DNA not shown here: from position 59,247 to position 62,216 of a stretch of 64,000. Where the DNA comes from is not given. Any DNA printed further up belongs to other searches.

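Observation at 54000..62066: Tandem triplication of ~870-890-aa signal-anchored repeat proteins (B1-B2-B3) with no recognisable catalytic motif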

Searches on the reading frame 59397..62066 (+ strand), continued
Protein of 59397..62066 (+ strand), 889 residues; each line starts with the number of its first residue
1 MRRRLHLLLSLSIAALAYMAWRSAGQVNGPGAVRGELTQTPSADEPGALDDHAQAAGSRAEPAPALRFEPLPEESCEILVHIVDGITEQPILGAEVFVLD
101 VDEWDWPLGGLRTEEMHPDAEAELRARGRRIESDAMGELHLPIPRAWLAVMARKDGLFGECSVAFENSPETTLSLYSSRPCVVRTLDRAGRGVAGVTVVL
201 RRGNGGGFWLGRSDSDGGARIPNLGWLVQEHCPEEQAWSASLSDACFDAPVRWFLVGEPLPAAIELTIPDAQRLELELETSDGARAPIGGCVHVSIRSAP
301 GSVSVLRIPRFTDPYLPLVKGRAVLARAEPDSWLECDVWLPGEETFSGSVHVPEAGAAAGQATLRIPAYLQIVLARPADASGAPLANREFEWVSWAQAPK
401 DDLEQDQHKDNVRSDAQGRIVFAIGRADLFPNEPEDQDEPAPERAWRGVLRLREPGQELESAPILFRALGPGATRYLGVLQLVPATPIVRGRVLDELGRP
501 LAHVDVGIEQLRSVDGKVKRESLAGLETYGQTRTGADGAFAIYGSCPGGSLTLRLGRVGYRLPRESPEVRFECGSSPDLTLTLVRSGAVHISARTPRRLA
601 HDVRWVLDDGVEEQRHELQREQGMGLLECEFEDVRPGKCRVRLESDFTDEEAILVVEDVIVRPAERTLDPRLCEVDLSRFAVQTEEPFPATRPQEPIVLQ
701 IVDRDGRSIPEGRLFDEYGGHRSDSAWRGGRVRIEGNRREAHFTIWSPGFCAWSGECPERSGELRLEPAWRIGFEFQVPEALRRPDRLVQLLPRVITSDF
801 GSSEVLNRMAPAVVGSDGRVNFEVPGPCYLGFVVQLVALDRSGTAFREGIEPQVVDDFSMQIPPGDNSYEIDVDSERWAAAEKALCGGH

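Call 89: search_protein_families(library=pfam, alignment_id=A4, max_evalue=0.01)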
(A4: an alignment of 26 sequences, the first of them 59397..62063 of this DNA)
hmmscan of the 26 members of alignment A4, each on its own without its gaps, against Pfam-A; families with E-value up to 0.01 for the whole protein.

A. member 1, window:59397-62063:+ (889 aa): 2 families
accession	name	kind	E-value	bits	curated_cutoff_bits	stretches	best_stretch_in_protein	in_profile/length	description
PF13620.12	CarboxypepD_reg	-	3e-10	40.8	32.3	1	489-583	2-81/82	Carboxypeptidase regulatory-like domain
PF25020.1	TTR_TEN1-4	-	0.00033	21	27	0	488-563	8-67/86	Teneurin TTR-like domain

B. families by the number of members that match (of 26 scanned): 11 families
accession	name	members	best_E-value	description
PF13620.12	CarboxypepD_reg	26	2.4e-20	Carboxypeptidase regulatory-like domain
PF02369.22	Big_1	15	4.4e-09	Bacterial Ig-like domain (group 1)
PF00775.27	Dioxygenase_C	5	0.00017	Dioxygenase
PF24107.1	DUF7382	3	7e-05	Domain of unknown function (DUF7382)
PF11974.14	bMG3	3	0.00047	Bacterial alpha-2-macroglobulin MG3 domain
PF13715.12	CarbopepD_reg_2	2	4e-05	CarboxypepD_reg-like domain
PF25020.1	TTR_TEN1-4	2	0.00019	Teneurin TTR-like domain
PF17789.7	MG4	2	0.0062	Macroglobulin domain MG4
PF14686.12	fn3_3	1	7.3e-08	Polysaccharide lyase family 4, domain II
PF24025.1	Ig_DR_A0283-like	1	0.0009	DR_A0283-like, Ig-like domain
PF10670.15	DUF4198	1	0.004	Domain of unknown function (DUF4198)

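Call 90: fold_search(model_id=the predicted structure, library=viral)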
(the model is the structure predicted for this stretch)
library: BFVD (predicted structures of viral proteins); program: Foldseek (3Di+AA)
matches with E <= 10: 525; with E <= 0.001: 44
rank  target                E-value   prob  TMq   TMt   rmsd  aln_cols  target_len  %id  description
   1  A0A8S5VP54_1          2.4e-26  1.00  0.11  0.08  29.1       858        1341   10  (no name in the UniProt tables at hand)
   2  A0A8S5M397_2          5.5e-26  1.00  0.14  0.13  26.8       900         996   13  FdeC-like protein [Siphoviridae sp. ctqpo8]
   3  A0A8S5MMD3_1          8.1e-26  1.00  0.11  0.10  58.4       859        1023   12  Baseplate J like protein [Siphoviridae sp. ctxc31]
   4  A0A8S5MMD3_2          3.0e-23  1.00  0.12  0.11  65.8       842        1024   10  Baseplate J like protein [Siphoviridae sp. ctxc31]
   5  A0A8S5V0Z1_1          6.4e-21  1.00  0.14  0.13  27.8       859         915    9  Putative membrane protein [Siphoviridae sp. ct3r22]
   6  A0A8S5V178            8.9e-20  1.00  0.14  0.11  57.8       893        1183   12  Baseplate J like protein [Siphoviridae sp. ct3r22]
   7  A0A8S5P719            1.1e-16  1.00  0.12  0.11  30.0       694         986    9  Baseplate wedge protein (Fragment) [Herelleviridae sp. cttEB8]
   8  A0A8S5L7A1            1.8e-15  1.00  0.09  0.08  33.2       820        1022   11  Structural protein [CrAss-like virus sp. ctt4r3]
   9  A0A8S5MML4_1          3.7e-15  1.00  0.12  0.13  44.4       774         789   10  Cell wall surface anchor family domain protein [Siphoviridae sp. ctxc31]
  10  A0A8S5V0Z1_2          3.3e-13  1.00  0.11  0.10  29.4       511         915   13  Putative membrane protein [Siphoviridae sp. ct3r22]
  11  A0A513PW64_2          2.7e-12  1.00  0.09  0.07  27.7      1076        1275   11  Big-1 domain-containing protein [Vibrio phage 2 TSL-2019]
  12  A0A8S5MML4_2          2.6e-11  1.00  0.09  0.10  32.0       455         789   12  Cell wall surface anchor family domain protein [Siphoviridae sp. ctxc31]
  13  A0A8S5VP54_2          3.1e-11  1.00  0.14  0.11  22.0       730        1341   10  (no name in the UniProt tables at hand)
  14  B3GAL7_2              7.9e-11  1.00  0.12  0.10  35.8      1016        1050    8  AMDV3_1 [uncultured virus]
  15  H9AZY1                9.1e-11  1.00  0.13  0.22  21.8       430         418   15  VP17 [Haloarcula hispanica icosahedral virus 2]
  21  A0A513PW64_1          2.3e-07  0.82  0.08  0.07  34.0      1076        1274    9  Big-1 domain-containing protein [Vibrio phage 2 TSL-2019]
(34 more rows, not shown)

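Call 92: list_cluster_members(proteins=[P0002, P0003, P0005, P0007, P0010, P0024, P0033, P0074, P0077, P0098])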
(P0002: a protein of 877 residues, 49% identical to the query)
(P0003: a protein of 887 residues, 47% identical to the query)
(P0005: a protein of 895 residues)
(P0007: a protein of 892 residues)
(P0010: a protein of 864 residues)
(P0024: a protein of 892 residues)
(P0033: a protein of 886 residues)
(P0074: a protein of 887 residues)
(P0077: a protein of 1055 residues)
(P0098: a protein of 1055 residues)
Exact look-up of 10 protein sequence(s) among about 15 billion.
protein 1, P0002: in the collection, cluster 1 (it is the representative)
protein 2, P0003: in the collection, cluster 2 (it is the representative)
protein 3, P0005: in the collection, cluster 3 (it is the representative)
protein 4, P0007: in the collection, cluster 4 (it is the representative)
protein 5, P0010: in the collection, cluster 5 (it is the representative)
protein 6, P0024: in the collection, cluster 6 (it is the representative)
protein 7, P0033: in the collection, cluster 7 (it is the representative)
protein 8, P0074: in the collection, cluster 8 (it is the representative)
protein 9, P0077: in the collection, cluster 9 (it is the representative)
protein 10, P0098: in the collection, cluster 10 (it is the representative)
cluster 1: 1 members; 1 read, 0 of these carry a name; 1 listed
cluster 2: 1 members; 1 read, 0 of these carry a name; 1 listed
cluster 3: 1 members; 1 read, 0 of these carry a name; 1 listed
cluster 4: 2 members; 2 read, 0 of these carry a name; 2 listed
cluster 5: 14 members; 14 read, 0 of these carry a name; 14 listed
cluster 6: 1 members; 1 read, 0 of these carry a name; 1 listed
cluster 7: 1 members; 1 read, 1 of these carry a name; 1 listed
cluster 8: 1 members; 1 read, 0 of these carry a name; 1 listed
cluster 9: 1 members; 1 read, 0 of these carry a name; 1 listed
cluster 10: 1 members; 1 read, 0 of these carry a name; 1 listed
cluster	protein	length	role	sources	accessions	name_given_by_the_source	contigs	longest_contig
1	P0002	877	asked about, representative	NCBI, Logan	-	-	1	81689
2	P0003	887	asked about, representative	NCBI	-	-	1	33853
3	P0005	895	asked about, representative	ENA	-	-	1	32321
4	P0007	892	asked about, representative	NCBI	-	-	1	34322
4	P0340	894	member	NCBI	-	-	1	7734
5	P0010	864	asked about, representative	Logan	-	-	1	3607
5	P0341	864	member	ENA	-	-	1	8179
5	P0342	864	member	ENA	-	-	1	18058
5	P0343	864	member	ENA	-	-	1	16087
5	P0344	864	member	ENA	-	-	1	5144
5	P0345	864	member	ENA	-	-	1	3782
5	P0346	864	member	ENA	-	-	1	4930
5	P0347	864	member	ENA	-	-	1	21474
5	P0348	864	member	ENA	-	-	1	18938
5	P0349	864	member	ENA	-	-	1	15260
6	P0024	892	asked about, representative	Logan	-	-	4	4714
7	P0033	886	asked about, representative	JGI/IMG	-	hypothetical protein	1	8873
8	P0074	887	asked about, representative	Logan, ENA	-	-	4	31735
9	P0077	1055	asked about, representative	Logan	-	-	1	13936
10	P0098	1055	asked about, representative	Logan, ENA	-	-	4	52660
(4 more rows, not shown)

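Call 93: find_encoding_contigs(protein=P0098, flank=10000, max_places=2)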
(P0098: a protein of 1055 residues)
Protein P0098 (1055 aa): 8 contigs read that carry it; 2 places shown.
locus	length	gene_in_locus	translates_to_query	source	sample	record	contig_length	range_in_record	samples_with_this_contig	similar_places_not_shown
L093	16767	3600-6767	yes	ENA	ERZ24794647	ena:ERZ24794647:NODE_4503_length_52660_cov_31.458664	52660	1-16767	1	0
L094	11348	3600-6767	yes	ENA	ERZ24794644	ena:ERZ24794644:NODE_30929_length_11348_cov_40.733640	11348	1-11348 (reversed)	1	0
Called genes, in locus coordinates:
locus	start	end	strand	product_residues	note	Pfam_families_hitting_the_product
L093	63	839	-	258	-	PF02567:PhzC-PhzF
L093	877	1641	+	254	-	PF03306:AAL_decarboxy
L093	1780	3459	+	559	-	-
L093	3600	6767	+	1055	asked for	PF04542:Sigma70_r2, PF04545:Sigma70_r4, PF08281:Sigma70_r4_2, PF13620:CarboxypepD_reg (weak)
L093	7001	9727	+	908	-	PF13499:EF-hand_7 (faint), PF07635:PSCyt1, PF07583:PSCyt2, PF07587:PSD1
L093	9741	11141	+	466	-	PF07394:DUF1501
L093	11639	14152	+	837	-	PF14312:FG-GAP_2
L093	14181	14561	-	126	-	PF00903:Glyoxalase, PF22677:Ble-like_N (weak)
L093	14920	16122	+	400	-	PF01053:Cys_Met_Meta_PP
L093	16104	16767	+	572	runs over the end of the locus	PF00696:AA_kinase, PF03447:NAD_binding_3, PF00742:Homoserine_dh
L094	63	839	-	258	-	PF02567:PhzC-PhzF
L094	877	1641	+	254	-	PF03306:AAL_decarboxy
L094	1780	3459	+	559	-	-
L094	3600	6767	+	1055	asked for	PF04542:Sigma70_r2, PF04545:Sigma70_r4, PF08281:Sigma70_r4_2, PF13620:CarboxypepD_reg (weak)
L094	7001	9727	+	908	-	PF13499:EF-hand_7 (faint), PF07635:PSCyt1, PF07583:PSCyt2, PF07587:PSD1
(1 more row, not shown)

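Call 94: find_encoding_contigs(protein=P0074, flank=10000, max_places=2)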
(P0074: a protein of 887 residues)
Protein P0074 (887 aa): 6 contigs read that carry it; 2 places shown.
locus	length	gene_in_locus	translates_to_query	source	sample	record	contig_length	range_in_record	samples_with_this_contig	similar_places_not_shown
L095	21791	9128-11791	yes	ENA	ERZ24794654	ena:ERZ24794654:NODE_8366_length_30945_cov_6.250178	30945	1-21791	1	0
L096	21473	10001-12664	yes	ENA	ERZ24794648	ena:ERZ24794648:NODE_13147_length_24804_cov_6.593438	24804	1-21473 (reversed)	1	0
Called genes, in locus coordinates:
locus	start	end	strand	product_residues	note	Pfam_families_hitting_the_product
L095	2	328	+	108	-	?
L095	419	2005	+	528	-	PF13229:Beta_helix (weak)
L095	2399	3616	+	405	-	PF00266:Aminotran_5, PF01053:Cys_Met_Meta_PP (faint)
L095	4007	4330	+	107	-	-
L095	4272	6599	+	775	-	PF00884:Sulfatase, PF01663:Phosphodiest (weak), PF16347:SGSH_C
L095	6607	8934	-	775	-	PF00041:fn3 (faint), PF16656:Pur_ac_phosph_N (weak), PF00149:Metallophos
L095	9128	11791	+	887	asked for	PF13620:CarboxypepD_reg (weak)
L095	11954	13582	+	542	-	PF13517:FG-GAP_3 (weak), PF01839:FG-GAP (weak), PF13517:FG-GAP_3, PF01839:FG-GAP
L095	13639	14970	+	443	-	PF15892:BNR_4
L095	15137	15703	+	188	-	-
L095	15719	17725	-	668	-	PF10647:Gmad1 (faint), PF26550:Tricorn_2nd (faint), PF07676:PD40 (faint), PF26549:Tricorn_N (weak), PF02129:Peptidase_S15 (weak), PF20434:BD-FAE, PF00326:Peptidase_S9, PF01738:DLH, +2 more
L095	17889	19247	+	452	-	-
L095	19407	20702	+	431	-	PF01408:GFO_IDH_MocA, PF22725:GFO_IDH_MocA_C3 (faint), PF19051:GFO_IDH_MocA_C2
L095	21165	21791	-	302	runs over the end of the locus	-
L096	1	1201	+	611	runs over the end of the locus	-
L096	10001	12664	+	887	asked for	PF13620:CarboxypepD_reg (weak)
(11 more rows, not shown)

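Call 104: search_protein_families(library=padloc, max_evalue=0.001, proteins=[window:59397-62063:+])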
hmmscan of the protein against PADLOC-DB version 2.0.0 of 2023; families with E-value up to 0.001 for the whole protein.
window:59397-62063:+ (889 aa): 0 families

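Call 111: predict_structure(alignment_id=A4)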
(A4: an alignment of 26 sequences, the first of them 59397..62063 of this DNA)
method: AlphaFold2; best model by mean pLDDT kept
length: 889 residues; sequences in the alignment: 26
mean_pLDDT: 83.9   pTM: 0.76
mean pLDDT of the five models: 83.9, 82.8, 82.6, 82.4, 80.6
residues with pLDDT >= 90: 446; 70-90: 318; 50-70: 69; < 50: 56
segments of 3 or more residues with pLDDT < 50: 25-62, 524-530, 685-692
pLDDT, mean of each block of 10 residues (from residue 1): 66 85 48 28 30 31 73 84 94 92 74 70 94 87 86 95 82 95 95 93 87 94 93 87 87 88 93 92 93 86 80 86 91 92 91 77 91 96 94 83 73 93 88 64 81 87 91 94 92 94 86 61 46 87 79 88 86 90 95 87 89 85 81 93 78 90 94 88 55 76 95 85 85 83 92 90 95 94 89 85 78 90 92 93 83 94 93 93 77
secondary structure, 60 per line:
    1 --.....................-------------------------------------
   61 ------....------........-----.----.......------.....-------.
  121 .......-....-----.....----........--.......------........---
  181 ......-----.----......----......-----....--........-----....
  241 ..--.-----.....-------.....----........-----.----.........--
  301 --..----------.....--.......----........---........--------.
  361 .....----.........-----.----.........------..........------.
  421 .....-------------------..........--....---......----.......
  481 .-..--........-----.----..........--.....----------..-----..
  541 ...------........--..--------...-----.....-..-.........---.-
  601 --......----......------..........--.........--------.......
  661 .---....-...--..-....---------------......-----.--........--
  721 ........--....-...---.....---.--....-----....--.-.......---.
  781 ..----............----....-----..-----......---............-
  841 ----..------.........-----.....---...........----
elements in order (helices of 4 or more, strands of 3 or more residues): H3-23 E67-70 E77-84 E95-101 H108-112 H120-127 E129-132 E138-142 E147-154 E157-163 E170-177 E181-186 E197-202 E207-212 E218-221 H224-231 E237-242 E251-255 E263-267 E272-279 E290-298 E315-319 E322-328 E333-340 E344-351 E360-365 E370-378 E389-397 E404-413 E420-425 E445-454 E457-460 H466-469 E474-481 E487-494 E505-514 E517-521 E539-543 E550-557 E570-572 E578-582 E587-595 E603-608 E613-618 E625-634 E637-645 E654-661 E665-668 E697-702 E711-718 E721-728 E731-734 E742-746 E753-756 E762-765 E770-776 E787-798 H803-806 E819-824 E828-839 E853-861 E867-871 H875-885
